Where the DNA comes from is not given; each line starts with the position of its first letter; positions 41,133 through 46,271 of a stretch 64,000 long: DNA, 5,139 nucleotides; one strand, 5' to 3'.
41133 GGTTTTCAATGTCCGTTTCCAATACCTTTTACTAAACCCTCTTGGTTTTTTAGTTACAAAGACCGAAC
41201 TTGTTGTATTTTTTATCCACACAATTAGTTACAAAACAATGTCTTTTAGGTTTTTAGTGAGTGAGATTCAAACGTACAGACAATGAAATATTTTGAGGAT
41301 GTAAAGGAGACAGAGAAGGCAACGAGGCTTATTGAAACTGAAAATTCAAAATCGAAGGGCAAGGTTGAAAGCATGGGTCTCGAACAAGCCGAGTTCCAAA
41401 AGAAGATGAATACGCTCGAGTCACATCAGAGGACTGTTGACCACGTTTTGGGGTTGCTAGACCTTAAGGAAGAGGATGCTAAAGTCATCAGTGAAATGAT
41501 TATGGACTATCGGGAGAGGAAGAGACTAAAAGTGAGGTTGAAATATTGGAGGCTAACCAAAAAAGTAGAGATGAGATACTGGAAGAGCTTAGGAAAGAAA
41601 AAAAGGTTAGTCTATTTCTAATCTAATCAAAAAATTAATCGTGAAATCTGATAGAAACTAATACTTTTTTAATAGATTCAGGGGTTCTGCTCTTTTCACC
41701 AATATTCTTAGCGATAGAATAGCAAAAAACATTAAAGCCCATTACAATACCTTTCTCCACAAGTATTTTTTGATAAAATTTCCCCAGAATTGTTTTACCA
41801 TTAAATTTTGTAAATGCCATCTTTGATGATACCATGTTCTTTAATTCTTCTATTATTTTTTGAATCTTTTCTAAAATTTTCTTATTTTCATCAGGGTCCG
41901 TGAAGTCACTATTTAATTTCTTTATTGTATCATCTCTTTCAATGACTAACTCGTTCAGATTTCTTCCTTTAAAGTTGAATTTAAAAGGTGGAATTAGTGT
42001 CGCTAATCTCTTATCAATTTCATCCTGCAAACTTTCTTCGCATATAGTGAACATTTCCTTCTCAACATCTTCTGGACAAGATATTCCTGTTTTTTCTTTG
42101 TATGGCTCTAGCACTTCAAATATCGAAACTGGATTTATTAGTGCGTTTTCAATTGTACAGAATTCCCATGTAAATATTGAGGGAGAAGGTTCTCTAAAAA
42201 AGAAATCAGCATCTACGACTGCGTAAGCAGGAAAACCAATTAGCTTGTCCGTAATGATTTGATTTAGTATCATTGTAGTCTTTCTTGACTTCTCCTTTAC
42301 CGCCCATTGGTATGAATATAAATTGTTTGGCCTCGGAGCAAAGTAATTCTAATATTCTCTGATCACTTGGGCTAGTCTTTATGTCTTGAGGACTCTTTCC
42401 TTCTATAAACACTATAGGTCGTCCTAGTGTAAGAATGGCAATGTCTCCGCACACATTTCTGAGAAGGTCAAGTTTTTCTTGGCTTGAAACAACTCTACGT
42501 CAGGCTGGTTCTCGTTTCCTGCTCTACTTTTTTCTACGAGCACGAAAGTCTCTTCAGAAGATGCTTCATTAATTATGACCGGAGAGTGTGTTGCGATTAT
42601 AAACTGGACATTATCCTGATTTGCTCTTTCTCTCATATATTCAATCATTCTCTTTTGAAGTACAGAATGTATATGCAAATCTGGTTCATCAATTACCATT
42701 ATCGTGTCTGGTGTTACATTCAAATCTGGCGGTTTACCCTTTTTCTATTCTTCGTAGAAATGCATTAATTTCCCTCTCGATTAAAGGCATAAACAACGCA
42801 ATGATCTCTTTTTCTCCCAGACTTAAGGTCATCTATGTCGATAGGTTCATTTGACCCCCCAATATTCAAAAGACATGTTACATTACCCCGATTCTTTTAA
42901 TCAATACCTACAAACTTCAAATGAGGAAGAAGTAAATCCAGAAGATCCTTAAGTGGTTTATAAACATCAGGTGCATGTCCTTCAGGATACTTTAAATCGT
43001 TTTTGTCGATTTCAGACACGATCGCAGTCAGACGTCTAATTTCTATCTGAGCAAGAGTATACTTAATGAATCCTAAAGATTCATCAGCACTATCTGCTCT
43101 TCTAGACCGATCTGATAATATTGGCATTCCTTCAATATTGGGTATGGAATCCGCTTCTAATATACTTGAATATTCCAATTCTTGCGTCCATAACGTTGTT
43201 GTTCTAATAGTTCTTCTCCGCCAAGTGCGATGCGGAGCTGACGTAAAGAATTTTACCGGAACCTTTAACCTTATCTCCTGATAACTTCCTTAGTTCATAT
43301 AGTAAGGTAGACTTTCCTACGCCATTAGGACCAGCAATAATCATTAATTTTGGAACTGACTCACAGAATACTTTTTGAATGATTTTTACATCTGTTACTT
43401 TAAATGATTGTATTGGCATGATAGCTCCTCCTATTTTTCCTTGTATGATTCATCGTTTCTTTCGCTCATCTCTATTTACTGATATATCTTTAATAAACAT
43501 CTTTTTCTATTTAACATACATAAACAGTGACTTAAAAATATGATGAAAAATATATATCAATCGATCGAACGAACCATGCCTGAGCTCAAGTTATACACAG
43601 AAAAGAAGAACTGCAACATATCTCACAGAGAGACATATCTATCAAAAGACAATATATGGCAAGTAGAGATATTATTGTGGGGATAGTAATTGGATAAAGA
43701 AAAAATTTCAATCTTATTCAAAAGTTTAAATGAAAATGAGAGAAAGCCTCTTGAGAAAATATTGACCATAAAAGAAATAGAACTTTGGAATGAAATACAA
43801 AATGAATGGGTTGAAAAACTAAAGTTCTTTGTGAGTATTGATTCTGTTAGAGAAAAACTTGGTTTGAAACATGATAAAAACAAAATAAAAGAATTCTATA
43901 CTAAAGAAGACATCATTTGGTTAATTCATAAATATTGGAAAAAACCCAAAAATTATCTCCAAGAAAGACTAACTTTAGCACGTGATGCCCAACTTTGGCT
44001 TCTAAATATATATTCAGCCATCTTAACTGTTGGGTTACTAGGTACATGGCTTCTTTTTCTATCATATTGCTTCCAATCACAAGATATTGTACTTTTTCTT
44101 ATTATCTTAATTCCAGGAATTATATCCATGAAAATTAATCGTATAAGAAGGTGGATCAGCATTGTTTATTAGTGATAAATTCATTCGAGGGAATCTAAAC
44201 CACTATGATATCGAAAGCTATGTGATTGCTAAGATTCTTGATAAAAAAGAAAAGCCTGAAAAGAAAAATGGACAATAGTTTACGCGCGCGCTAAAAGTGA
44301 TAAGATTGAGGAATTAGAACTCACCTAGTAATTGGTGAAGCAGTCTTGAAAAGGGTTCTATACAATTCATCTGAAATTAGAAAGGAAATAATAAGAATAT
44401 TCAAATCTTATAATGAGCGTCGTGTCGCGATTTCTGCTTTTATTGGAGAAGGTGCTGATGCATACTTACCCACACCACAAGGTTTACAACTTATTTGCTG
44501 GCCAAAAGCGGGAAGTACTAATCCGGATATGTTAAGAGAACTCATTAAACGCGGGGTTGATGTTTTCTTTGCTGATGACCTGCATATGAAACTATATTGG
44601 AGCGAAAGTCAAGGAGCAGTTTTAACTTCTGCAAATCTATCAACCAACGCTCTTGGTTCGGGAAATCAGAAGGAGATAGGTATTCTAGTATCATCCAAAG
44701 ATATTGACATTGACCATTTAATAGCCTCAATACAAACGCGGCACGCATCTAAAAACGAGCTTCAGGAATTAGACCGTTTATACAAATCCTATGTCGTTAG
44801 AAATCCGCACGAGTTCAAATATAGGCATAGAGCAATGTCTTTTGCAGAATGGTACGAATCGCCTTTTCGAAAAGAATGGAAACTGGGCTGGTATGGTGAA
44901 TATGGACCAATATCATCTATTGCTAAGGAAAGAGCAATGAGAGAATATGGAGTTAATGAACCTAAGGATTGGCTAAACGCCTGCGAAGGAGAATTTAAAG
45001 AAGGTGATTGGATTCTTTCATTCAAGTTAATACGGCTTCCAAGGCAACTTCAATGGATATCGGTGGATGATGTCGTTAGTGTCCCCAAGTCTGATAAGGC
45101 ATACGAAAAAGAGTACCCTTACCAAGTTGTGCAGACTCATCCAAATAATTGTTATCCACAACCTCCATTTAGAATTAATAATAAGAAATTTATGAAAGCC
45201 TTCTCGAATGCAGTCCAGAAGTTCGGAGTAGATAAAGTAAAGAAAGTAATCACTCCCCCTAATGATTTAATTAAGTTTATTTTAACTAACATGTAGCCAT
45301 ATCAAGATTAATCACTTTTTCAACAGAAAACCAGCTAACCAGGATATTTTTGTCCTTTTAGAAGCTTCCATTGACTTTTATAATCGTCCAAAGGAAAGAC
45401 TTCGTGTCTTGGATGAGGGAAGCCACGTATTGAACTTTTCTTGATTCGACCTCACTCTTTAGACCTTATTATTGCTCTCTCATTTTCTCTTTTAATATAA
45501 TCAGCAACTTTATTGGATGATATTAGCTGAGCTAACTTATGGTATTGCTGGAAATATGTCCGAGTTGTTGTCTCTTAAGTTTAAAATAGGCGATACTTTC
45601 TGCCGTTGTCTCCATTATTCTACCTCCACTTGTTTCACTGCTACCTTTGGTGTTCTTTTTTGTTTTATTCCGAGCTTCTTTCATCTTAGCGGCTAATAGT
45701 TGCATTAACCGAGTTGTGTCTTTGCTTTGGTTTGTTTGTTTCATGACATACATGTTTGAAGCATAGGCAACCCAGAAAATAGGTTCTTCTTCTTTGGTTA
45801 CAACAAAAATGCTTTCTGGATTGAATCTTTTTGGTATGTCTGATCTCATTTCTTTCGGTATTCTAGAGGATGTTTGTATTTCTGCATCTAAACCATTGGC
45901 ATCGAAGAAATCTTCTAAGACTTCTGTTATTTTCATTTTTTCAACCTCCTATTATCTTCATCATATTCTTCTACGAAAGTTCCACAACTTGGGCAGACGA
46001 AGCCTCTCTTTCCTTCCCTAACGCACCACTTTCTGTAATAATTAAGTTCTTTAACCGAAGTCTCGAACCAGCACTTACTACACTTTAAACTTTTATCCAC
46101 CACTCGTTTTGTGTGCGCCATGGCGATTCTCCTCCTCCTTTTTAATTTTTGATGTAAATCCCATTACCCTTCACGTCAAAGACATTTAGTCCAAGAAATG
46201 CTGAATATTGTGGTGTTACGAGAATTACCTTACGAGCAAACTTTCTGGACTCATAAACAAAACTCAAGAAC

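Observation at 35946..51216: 15.2-kb AT-rich integrated element inserted at the 3-prime end of the tRNA-splicing endonuclease gene endA, with no recognisable integrase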

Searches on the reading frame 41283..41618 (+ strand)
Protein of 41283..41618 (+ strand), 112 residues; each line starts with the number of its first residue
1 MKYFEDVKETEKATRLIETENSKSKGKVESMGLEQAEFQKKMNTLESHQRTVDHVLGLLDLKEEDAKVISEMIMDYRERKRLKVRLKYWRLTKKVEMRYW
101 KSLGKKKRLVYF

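Call 11: search_protein_families(library=pfam, max_evalue=0.1, proteins=[window:41283-41618:+])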
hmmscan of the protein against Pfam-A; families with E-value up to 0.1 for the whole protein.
seq(112 aa): 1 family
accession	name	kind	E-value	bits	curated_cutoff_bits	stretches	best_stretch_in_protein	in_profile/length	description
PF10046.14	BLOC1_2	-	0.023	15.5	33.4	1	6-64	14-72/96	Biogenesis of lysosome-related organelles complex-1 subunit 2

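Call 101: search_protein_families(library=phrogs, max_evalue=0.01, proteins=[window:41283-41618:+])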
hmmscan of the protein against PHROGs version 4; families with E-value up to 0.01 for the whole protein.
seq(112 aa): 0 families

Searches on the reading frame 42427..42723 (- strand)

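Call 11: search_protein_families(library=pfam, max_evalue=0.1, proteins=[window:42427-42723:-])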
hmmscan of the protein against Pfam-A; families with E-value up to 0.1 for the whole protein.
seq(99 aa): 4 families
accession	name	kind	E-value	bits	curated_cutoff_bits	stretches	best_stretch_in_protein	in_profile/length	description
PF13175.12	AAA_15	-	6.4e-11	42.9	32.1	1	5-51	328-374/374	AAA ATPase domain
PF13304.12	AAA_21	-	6e-10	40.1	27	1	5-52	258-304/304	AAA domain, putative AbiEii toxin, Type IV TA system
PF02463.25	SMC_N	-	0.0011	18.9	40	1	3-63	156-211/220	RecF/RecN/SMC N terminal domain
PF08491.16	SE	-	0.065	12.7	20.1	1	34-66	41-73/276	Squalene epoxidase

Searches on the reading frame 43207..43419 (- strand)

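Call 11: search_protein_families(library=pfam, max_evalue=0.1, proteins=[window:43207-43419:-])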
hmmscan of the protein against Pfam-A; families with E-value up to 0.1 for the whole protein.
seq(71 aa): 26 families (the best 25 are shown)
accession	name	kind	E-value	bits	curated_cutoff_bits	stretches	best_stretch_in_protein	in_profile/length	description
PF03215.21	Rad17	-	0.00054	20.4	23.8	1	7-52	27-74/186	Rad17 P-loop domain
PF13173.12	AAA_14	-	0.00062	20.2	27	1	24-63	3-38/129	AAA domain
PF00005.33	ABC_tran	-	0.00065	20.7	25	1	25-59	13-44/137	ABC transporter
PF03193.22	RsgA_GTPase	-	0.0008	19.7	30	1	9-45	92-128/174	RsgA GTPase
PF13476.12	AAA_23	-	0.00095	20.3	27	1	23-43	19-39/201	AAA domain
PF13175.12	AAA_15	-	0.001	19.2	32.1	1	4-51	4-51/374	AAA ATPase domain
PF13191.12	AAA_16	-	0.0012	19.8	32.6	1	20-49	21-51/167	AAA ATPase domain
PF13555.12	AAA_29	-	0.0023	18.1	27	1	26-40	25-39/61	P-loop containing region of AAA domain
PF02463.25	SMC_N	-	0.0027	17.6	40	1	3-43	2-44/220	RecF/RecN/SMC N terminal domain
PF01637.24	ATPase_2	-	0.0028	17.9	33.2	1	11-68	8-62/225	ATPase domain predominantly from Archaea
PF13304.12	AAA_21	-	0.0042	17.6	27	1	25-46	1-22/304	AAA domain, putative AbiEii toxin, Type IV TA system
PF13238.12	AAA_18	-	0.0053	17.6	29.4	1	27-50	2-27/128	AAA domain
PF09818.15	ABC_ATPase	-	0.0076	15.7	23.2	1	24-64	80-120/283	P-loop domain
PF00931.28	NB-ARC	-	0.0088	15.8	23.5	1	12-43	7-38/248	NB-ARC domain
PF05729.18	NACHT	-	0.011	16.1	26.7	1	25-50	2-27/167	NACHT domain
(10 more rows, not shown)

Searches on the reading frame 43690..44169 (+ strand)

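Call 11: search_protein_families(library=pfam, max_evalue=0.1, proteins=[window:43690-44169:+])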
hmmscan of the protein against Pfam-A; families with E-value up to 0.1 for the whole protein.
seq(160 aa): 1 family
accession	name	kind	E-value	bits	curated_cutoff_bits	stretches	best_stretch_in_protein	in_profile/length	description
PF10982.13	DUF2789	-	0.017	15.7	27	0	51-74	9-32/75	Protein of unknown function (DUF2789)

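Call 89: search_protein_families(library=padloc, max_evalue=0.01, proteins=[window:43690-44169:+])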
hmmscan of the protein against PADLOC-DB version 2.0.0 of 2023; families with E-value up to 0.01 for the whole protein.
seq(160 aa): 0 families

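Call 101: search_protein_families(library=phrogs, max_evalue=0.01, proteins=[window:43690-44169:+])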
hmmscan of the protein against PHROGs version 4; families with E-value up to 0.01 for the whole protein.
seq(160 aa): 0 families

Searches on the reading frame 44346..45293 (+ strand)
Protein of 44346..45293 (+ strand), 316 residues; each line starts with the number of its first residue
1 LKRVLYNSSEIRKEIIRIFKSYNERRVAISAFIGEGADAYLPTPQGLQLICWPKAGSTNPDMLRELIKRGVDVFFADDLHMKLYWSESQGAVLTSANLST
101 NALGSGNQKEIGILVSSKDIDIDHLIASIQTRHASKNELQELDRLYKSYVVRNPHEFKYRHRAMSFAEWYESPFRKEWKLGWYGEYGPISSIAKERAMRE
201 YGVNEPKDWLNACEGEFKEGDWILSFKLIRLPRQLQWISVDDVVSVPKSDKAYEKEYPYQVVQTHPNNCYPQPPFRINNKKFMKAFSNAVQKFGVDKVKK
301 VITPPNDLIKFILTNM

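Call 12: search_protein_families(library=pfam, max_evalue=0.1, proteins=[window:44346-45293:+])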
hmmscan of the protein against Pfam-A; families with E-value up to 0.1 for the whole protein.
seq(316 aa): 3 families
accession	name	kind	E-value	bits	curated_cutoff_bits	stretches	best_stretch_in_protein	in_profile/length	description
PF13091.12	PLDc_2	-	0.00014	22.1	27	1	59-120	57-120/132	PLD-like domain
PF06087.18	Tyr-DNA_phospho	-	0.0089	15.4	22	1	89-120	365-405/445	Tyrosyl-DNA phosphodiesterase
PF21869.3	Dit-like_CBM2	-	0.057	13.2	27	1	248-304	1-57/228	Distal tail component, second carbohydrate binding domain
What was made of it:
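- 44346..45296 (+): PLD-like (HKD-motif) nuclease, 316 aa. Pfam PLDc_2 at 1.4e-4, below the cutoff (call 12).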

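Call 25: search_protein_families(library=phrogs, max_evalue=0.01, proteins=[window:44346-45293:+])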
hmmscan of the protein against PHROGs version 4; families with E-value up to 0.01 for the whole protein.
seq(316 aa): 0 families

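Call 89: search_protein_families(library=padloc, max_evalue=0.01, proteins=[window:44346-45293:+])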
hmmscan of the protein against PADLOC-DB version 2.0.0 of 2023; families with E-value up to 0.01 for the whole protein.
seq(316 aa): 5 families
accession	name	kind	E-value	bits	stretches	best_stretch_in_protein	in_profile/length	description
PDLC02614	DrmC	-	8e-05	20.5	1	76-126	98-147/153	DrmC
PDLC02616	DrmC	-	0.00033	18.3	1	78-132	164-218/224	DrmC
PDLC02595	DrmC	-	0.0042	14.8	1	7-105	141-235/269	DrmC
PDLC02605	DrmC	-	0.0075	13.9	0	78-121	208-249/270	DrmC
PDLC02585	DrmC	-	0.0099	13.5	0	75-121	190-234/253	DrmC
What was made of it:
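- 44346..45296 (+): PADLOC DrmC at 8e-5 (call 89).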

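Call 97: search_protein_families(library=ncbifam, max_evalue=0.01, proteins=[window:44346-45293:+])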
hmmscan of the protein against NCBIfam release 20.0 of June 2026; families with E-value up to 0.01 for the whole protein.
seq(316 aa): 0 families

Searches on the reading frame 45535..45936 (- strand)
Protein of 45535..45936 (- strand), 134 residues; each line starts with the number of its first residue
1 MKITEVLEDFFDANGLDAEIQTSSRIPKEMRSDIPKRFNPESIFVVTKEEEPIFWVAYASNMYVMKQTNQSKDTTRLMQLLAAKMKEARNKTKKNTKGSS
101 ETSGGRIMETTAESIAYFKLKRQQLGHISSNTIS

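Call 12: search_protein_families(library=pfam, max_evalue=0.1, proteins=[window:45535-45936:-])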
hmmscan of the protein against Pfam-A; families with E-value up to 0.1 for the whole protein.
seq(134 aa): 1 family
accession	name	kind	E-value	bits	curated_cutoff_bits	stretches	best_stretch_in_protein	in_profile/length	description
PF04652.21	Vta1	-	0.061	13.8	26.8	1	56-133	19-102/145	Vta1 like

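Call 25: search_protein_families(library=phrogs, max_evalue=0.01, proteins=[window:45535-45936:-])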
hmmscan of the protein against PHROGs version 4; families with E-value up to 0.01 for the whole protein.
seq(134 aa): 0 families

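Call 97: search_protein_families(library=ncbifam, max_evalue=0.01, proteins=[window:45535-45936:-])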
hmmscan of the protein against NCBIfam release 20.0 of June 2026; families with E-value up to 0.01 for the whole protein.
seq(134 aa): 0 families

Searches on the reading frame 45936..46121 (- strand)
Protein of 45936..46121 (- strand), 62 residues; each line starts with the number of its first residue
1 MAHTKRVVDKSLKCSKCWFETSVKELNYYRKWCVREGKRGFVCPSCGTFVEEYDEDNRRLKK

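Call 12: search_protein_families(library=pfam, max_evalue=0.1, proteins=[window:45936-46121:-])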
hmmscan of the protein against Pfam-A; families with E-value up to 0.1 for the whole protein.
seq(62 aa): 6 families
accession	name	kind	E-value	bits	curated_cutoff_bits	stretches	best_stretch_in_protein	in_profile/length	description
PF07191.17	Zn_ribbon_6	-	0.0059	17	25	1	13-51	2-40/67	Double zinc ribbon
PF07282.18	Cas12f1-like_TNB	-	0.019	15.6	26.3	1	11-48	28-48/60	Cas12f1-like, TNB domain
PF13248.11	Zn_ribbon_3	-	0.019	14.9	27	0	41-52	3-14/26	zinc-ribbon domain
PF22747.2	Zn_ribbon_DUF2089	-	0.035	14.6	27.6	0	41-51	13-23/32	DUF2089 zinc ribbon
PF23783.1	Zn_ribbon_TiaS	-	0.061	13.5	27.3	0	38-50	16-29/41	TiaS C-terminal zinc ribbon domain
PF07754.17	HVO_2753_ZBP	-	0.077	13.2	33.2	0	35-50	11-26/46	Small zinc finger protein HVO_2753-like, Zn-binding pocket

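Call 101: search_protein_families(library=phrogs, max_evalue=0.01, proteins=[window:45936-46121:-])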
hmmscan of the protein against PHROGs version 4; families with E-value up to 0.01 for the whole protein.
seq(62 aa): 0 families
